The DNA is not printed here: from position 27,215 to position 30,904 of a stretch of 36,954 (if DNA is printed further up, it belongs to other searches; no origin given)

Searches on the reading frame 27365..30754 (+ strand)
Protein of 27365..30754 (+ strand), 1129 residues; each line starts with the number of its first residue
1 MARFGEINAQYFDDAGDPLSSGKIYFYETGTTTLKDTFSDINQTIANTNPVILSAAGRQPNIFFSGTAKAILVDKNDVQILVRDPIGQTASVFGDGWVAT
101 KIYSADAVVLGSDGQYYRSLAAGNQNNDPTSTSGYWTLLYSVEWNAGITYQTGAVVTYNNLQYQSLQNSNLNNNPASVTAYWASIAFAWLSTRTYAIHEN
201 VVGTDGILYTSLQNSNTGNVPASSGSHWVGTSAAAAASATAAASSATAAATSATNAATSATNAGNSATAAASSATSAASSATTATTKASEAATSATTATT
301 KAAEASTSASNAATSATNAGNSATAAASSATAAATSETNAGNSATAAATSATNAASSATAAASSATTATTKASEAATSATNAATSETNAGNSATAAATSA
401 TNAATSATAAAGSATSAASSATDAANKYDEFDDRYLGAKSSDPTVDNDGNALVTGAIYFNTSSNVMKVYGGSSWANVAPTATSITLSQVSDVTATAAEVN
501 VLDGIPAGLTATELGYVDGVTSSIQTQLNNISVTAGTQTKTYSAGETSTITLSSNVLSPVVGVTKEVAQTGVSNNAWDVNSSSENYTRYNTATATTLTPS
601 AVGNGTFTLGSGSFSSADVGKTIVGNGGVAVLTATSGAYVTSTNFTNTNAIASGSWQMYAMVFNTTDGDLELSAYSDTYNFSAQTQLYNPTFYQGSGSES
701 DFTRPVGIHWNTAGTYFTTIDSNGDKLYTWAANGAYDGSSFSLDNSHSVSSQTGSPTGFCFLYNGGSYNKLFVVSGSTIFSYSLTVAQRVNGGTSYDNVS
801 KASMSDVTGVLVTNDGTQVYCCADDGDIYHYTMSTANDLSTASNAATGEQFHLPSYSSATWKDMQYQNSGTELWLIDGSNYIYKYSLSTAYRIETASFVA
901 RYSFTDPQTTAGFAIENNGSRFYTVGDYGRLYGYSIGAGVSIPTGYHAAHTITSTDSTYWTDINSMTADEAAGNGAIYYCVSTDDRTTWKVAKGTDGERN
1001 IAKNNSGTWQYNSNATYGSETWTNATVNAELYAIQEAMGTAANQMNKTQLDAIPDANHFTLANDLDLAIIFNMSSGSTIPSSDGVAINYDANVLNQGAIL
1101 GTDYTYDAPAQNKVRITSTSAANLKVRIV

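Call 77: search_protein_families(library=phrogs, proteins=[window:27365-30754:+], max_evalue=0.001)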
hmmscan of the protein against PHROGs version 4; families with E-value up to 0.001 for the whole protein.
window:27365-30754:+ (1129 aa): 9 families
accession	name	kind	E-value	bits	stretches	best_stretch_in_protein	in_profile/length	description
phrog_38058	-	tail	7.2e-46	157.7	1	231-643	261-673/708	tail fiber protein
phrog_35823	-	unknown function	3.2e-25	89.4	1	290-558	107-371/1152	-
phrog_29482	-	unknown function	1.1e-21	78.4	1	339-496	112-278/477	-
phrog_1419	-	tail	1.1e-19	71.2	1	232-429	145-342/793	tail protein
phrog_3279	-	tail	4.7e-15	57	1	232-387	124-277/396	tail fiber protein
phrog_24369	-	tail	1.1e-07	30.9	1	315-426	88-199/1396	tail fiber protein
phrog_745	-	unknown function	2.3e-05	23.1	1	231-429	126-324/1452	-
phrog_4242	-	tail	0.00011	22.6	1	288-775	165-603/628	tail fiber protein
phrog_8780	-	tail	0.00081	18.7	1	326-426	194-297/755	minor tail protein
